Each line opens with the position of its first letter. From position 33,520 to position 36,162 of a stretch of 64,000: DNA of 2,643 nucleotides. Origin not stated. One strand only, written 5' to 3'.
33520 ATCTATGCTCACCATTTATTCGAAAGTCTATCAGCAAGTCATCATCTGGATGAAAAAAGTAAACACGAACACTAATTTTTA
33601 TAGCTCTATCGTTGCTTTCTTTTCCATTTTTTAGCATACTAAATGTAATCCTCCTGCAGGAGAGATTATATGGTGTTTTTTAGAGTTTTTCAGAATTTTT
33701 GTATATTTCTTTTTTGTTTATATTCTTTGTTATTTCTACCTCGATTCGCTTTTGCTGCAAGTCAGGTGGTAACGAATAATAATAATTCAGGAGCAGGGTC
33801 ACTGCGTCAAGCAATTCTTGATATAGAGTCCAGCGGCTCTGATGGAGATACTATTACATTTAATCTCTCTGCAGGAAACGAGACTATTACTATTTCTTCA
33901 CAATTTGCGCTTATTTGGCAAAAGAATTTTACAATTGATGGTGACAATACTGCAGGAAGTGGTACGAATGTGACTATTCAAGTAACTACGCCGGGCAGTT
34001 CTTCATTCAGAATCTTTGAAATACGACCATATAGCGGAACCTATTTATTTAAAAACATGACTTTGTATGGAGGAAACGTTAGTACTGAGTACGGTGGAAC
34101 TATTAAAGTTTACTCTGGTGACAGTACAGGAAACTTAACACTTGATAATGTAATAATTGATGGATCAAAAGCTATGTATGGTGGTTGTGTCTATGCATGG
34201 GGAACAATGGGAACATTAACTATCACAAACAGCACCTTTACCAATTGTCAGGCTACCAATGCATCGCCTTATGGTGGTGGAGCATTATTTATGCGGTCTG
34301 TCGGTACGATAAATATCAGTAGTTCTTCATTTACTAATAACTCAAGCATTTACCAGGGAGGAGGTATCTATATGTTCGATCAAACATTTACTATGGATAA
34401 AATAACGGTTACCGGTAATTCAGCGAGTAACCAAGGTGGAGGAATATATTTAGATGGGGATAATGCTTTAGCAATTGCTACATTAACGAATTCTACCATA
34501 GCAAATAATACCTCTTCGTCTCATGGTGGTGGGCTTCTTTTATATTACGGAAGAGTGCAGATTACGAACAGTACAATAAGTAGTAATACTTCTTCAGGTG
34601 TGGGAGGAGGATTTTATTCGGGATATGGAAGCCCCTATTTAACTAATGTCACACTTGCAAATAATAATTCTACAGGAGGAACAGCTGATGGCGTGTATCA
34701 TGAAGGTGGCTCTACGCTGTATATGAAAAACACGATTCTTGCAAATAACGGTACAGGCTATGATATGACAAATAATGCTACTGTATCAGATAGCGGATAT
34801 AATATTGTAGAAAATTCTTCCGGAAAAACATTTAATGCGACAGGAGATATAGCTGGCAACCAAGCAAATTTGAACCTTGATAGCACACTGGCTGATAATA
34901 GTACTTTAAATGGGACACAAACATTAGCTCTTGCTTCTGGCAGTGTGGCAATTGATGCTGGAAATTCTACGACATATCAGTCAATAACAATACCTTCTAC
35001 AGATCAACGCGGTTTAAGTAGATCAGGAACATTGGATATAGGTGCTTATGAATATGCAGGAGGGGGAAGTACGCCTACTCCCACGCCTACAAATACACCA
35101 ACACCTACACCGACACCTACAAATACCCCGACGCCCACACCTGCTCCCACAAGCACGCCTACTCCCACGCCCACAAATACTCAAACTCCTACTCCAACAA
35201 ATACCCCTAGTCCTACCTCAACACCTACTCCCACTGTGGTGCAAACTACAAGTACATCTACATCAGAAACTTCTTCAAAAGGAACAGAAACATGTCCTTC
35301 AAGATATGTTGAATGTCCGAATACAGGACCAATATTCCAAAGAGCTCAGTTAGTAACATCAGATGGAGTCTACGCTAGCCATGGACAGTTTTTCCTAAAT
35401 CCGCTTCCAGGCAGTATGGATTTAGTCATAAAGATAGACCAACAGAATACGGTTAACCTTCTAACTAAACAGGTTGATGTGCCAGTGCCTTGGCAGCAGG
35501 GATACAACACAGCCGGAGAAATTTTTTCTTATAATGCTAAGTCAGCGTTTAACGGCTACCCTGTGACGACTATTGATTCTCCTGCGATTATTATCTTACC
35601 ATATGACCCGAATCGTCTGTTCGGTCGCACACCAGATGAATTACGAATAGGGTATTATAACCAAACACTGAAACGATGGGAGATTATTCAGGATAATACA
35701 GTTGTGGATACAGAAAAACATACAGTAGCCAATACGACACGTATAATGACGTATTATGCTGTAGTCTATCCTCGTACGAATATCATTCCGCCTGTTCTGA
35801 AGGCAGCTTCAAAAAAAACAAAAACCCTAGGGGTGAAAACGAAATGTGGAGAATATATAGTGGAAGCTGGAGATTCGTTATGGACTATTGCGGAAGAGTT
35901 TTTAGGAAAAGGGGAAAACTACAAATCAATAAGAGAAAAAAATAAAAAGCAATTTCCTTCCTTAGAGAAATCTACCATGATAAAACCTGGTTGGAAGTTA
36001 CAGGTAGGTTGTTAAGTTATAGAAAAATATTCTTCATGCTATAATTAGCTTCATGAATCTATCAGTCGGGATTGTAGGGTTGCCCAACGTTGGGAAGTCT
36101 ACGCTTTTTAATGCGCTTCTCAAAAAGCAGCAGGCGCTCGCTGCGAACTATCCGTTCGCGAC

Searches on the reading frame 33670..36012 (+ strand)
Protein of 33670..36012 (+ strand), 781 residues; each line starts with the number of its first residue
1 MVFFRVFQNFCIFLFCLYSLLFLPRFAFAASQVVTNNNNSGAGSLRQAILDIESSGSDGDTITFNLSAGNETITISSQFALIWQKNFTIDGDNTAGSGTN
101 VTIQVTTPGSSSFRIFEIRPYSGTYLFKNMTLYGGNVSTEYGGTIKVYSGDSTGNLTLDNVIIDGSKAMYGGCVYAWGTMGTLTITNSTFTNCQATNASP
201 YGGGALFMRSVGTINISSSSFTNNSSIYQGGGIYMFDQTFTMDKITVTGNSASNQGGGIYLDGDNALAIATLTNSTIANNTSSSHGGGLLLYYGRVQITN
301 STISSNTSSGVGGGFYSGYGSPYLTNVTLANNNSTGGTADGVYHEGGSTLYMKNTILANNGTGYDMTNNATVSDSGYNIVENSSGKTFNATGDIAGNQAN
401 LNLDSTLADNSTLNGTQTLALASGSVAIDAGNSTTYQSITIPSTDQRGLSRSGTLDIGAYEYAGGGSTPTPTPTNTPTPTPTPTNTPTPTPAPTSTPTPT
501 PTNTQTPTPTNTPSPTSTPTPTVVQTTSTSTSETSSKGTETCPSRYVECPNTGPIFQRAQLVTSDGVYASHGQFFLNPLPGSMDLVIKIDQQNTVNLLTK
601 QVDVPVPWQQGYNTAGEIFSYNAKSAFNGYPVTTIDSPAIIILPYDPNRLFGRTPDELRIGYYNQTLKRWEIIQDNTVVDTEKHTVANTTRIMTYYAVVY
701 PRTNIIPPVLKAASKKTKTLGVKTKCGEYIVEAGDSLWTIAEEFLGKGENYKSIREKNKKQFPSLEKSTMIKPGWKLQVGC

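Call 53: search_protein_families(library=ncbifam, proteins=[window:33670-36012:+], max_evalue=1e-10)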
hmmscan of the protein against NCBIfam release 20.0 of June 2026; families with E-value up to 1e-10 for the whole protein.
window:33670-36012:+ (781 aa): 1 family
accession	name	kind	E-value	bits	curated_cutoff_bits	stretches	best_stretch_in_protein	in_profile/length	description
NF041518.1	choice_anch_Q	domain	4.1e-14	52.6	25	1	414-462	10-57/58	choice-of-anchor Q domain-containing protein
